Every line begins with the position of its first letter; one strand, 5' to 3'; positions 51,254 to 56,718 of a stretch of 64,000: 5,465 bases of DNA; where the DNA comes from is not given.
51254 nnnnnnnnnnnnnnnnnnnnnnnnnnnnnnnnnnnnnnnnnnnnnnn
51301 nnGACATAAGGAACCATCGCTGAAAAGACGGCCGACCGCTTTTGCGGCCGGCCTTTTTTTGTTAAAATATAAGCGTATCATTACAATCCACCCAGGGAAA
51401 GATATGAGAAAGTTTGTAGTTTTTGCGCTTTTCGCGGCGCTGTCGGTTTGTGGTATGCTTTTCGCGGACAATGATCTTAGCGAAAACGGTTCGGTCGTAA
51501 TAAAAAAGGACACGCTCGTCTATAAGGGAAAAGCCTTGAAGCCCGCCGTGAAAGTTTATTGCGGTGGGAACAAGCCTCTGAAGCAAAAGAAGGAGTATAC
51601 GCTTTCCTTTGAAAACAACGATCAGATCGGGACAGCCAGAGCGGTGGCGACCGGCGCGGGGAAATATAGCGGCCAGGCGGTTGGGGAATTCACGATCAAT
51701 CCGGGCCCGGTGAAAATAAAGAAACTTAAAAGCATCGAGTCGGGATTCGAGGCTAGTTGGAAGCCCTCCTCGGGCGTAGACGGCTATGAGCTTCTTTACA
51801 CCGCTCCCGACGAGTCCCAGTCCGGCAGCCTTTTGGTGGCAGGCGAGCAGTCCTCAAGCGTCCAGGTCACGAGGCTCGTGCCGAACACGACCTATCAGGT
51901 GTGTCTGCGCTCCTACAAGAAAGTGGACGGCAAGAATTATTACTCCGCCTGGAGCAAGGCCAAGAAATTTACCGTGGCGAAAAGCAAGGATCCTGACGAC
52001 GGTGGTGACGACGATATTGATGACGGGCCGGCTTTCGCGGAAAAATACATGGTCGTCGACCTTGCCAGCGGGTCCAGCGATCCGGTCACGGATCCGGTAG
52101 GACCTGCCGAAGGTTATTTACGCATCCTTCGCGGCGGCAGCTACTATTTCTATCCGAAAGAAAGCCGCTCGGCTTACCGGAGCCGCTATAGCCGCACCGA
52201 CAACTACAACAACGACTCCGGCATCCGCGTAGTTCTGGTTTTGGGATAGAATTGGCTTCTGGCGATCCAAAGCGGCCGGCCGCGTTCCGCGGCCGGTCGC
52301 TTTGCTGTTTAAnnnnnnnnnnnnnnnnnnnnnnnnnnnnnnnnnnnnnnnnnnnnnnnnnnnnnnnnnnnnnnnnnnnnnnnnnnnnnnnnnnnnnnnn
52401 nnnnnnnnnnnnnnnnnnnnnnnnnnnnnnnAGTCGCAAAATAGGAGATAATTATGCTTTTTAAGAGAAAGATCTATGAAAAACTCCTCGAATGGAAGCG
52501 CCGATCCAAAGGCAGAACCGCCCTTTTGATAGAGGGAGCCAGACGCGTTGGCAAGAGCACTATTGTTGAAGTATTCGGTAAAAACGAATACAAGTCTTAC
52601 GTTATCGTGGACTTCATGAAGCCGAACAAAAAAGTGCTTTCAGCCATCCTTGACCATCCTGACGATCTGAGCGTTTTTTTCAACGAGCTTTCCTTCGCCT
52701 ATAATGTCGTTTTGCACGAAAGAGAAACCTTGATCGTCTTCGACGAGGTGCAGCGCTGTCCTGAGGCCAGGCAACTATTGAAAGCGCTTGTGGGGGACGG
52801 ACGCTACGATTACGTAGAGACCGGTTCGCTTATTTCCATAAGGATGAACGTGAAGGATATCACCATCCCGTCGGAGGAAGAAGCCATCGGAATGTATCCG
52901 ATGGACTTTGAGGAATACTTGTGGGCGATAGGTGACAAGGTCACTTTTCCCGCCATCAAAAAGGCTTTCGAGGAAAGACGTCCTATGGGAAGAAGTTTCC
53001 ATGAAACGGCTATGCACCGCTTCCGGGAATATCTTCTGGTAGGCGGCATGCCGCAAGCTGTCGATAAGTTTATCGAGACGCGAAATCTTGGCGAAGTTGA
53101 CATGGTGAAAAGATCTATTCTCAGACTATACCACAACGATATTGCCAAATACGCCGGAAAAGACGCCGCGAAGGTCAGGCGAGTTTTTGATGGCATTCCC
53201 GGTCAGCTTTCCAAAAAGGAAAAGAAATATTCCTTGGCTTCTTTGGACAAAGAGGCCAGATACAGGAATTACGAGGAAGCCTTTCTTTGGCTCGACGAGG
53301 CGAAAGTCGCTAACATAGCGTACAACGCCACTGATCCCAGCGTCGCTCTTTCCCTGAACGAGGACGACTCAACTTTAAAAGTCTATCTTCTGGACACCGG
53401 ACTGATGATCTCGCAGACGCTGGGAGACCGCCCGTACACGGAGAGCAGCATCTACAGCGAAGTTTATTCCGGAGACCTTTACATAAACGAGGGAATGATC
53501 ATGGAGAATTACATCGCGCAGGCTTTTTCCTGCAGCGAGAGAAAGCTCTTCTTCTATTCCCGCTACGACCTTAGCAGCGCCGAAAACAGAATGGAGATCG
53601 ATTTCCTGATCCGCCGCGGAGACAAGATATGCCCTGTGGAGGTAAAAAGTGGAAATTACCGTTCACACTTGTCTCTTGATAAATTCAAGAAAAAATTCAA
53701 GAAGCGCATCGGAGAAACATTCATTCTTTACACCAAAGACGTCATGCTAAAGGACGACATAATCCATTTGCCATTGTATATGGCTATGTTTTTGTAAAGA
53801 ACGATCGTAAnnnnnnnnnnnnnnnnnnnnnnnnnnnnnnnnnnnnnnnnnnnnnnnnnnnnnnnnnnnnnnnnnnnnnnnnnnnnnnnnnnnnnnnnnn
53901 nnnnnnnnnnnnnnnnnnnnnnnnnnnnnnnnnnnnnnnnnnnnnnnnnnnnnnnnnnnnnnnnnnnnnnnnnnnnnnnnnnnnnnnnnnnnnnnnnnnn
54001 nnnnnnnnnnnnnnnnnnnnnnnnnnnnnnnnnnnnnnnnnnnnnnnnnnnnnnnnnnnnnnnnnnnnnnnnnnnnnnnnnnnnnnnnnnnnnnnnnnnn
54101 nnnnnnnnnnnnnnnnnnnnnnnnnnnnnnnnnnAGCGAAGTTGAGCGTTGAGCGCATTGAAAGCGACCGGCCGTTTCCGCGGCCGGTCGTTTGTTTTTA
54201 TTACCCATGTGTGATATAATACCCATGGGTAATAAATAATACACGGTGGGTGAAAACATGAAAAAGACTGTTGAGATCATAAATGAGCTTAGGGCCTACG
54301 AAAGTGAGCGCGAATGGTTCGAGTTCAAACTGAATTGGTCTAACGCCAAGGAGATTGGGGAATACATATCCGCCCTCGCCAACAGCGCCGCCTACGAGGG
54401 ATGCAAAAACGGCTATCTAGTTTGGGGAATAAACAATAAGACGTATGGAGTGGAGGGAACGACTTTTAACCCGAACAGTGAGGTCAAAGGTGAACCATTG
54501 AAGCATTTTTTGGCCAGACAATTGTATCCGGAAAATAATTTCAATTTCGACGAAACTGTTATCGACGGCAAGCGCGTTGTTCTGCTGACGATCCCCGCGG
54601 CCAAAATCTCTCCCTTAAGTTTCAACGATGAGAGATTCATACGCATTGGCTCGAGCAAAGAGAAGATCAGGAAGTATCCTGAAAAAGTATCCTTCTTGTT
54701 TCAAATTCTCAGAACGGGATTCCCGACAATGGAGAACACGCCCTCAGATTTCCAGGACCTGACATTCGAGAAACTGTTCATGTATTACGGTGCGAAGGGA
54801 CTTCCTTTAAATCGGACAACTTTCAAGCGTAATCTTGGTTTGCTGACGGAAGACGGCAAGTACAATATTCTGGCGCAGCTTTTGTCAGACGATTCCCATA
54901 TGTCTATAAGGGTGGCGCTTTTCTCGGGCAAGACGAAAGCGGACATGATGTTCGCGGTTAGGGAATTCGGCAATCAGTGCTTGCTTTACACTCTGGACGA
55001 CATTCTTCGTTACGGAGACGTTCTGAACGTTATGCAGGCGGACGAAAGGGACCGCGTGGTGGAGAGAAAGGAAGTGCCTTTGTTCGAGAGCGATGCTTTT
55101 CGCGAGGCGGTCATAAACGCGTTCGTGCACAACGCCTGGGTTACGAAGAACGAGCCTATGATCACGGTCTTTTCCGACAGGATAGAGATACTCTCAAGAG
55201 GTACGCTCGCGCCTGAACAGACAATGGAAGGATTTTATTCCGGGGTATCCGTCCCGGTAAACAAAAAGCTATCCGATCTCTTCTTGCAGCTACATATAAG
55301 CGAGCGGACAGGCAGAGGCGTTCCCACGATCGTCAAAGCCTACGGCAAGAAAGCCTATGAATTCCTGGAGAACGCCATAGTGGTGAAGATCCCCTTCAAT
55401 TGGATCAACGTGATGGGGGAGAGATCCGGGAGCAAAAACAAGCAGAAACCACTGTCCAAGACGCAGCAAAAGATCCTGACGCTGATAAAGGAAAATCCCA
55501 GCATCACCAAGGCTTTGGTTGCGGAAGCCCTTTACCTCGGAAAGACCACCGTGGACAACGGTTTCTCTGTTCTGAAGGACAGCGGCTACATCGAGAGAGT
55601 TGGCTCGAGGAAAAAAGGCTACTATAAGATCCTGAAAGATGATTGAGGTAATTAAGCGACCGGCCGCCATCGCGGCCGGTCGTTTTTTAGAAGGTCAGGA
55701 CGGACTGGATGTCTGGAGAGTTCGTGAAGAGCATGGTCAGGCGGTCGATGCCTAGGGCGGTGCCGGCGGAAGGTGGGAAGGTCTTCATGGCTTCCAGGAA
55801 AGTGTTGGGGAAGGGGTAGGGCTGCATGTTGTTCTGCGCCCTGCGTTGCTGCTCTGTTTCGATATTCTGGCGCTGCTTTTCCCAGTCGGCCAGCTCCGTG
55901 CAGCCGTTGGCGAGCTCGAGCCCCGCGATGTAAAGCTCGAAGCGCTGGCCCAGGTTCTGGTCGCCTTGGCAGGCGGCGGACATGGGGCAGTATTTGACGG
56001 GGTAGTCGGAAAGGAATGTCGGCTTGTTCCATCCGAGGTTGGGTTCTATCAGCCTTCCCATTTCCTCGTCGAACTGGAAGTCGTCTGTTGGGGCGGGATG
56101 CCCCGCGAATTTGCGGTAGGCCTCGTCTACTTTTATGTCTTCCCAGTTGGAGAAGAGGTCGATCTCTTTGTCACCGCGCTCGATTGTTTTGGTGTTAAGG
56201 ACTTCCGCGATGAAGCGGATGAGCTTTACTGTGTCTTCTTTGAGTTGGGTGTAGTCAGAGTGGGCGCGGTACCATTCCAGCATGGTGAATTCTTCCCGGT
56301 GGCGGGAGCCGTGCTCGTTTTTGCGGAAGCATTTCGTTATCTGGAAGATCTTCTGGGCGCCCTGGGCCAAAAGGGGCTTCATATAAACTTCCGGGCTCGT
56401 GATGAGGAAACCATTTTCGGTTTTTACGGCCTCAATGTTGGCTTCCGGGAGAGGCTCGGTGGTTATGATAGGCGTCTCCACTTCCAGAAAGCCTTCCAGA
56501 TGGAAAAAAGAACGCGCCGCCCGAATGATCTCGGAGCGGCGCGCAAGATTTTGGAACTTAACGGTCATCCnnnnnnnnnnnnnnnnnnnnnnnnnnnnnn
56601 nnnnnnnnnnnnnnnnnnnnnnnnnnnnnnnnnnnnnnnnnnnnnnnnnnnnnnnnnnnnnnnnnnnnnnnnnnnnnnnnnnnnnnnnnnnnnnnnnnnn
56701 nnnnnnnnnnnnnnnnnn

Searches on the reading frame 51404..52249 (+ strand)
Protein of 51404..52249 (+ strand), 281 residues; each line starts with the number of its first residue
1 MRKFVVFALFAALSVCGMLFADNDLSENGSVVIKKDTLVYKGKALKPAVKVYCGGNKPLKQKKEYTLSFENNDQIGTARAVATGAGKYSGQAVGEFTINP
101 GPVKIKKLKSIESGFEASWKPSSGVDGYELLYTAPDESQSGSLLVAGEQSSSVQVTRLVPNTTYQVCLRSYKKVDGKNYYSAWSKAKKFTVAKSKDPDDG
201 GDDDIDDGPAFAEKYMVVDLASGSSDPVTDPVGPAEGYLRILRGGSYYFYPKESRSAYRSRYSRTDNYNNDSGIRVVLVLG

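Call 3: search_protein_families(library=pfam, proteins=[window:51404-52249:+], max_evalue=1)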
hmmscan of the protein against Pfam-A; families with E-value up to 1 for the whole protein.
window:51404-52249:+ (281 aa): 3 families
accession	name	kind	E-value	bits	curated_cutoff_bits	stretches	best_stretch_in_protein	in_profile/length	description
PF00041.27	fn3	-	5.1e-08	33.5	25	1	112-174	13-72/84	Fibronectin type III domain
PF16656.11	Pur_ac_phosph_N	-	0.022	15.8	30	1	146-190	56-92/93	Purple acid Phosphatase, N-terminal domain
PF03781.23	FGE-sulfatase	-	0.034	14.2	23.3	1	235-277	210-254/255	Sulfatase-modifying factor enzyme 1-like domain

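Call 4: search_protein_families(library=ncbifam, proteins=[window:51404-52249:+], max_evalue=1)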
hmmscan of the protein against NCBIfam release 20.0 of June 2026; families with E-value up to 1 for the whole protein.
window:51404-52249:+ (281 aa): 0 families

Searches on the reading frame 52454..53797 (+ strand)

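Call 13: search_protein_families(library=pfam, proteins=[window:52454-53797:+], max_evalue=0.00001)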
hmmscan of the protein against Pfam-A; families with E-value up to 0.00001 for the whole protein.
window:52454-53797:+ (447 aa): 2 families
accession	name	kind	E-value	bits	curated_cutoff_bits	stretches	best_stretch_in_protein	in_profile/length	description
PF13635.12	DUF4143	-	2.8e-25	89.3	28.1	1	228-400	2-160/160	Domain of unknown function (DUF4143)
PF13173.12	AAA_14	-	5.3e-22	78.6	27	1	22-156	3-129/129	AAA domain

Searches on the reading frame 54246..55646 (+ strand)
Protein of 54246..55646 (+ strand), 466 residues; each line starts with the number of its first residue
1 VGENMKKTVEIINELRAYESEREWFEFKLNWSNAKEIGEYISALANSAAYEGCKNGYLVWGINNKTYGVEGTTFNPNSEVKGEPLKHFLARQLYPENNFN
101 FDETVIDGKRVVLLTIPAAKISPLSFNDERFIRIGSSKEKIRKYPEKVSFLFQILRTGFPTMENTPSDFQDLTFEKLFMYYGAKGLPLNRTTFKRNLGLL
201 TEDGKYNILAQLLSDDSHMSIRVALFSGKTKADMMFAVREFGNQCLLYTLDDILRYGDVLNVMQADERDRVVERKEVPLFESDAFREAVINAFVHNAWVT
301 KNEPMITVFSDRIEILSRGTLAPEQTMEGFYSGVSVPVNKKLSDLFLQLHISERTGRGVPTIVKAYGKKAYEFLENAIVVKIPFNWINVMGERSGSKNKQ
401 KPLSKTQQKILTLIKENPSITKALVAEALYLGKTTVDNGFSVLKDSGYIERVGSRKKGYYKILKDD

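Call 13: search_protein_families(library=pfam, proteins=[window:54246-55646:+], max_evalue=0.00001)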
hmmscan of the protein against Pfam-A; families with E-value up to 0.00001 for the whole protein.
window:54246-55646:+ (466 aa): 2 families
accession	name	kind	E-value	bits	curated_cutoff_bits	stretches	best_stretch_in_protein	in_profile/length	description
PF04326.19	SLFN_AlbA_2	-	5.2e-18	66.1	25.3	1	21-141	1-117/118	Schlafen, AlbA_2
PF13749.12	HATPase_c_4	-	2.2e-12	47.3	26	1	303-369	3-71/89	Putative ATP-dependent DNA helicase recG C-terminal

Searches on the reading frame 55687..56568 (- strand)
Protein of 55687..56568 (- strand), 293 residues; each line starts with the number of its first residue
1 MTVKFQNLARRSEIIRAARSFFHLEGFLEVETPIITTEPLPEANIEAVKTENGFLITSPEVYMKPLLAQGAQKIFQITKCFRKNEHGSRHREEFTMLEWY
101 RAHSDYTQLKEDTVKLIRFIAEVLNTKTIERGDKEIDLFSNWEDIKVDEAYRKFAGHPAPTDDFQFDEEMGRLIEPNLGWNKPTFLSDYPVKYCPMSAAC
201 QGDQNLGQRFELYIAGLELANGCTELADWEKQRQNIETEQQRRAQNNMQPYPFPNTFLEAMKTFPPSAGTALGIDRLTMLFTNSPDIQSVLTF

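Call 42: search_protein_families(library=pfam, proteins=[window:55687-56568:-], max_evalue=0.00001)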
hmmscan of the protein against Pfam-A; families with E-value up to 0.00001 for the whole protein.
window:55687-56568:- (293 aa): 1 family
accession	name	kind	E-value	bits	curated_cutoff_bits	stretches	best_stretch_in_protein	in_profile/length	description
PF00152.25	tRNA-synt_2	-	1.8e-49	168.9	25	1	6-293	20-304/308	tRNA synthetases class II (D, K and N)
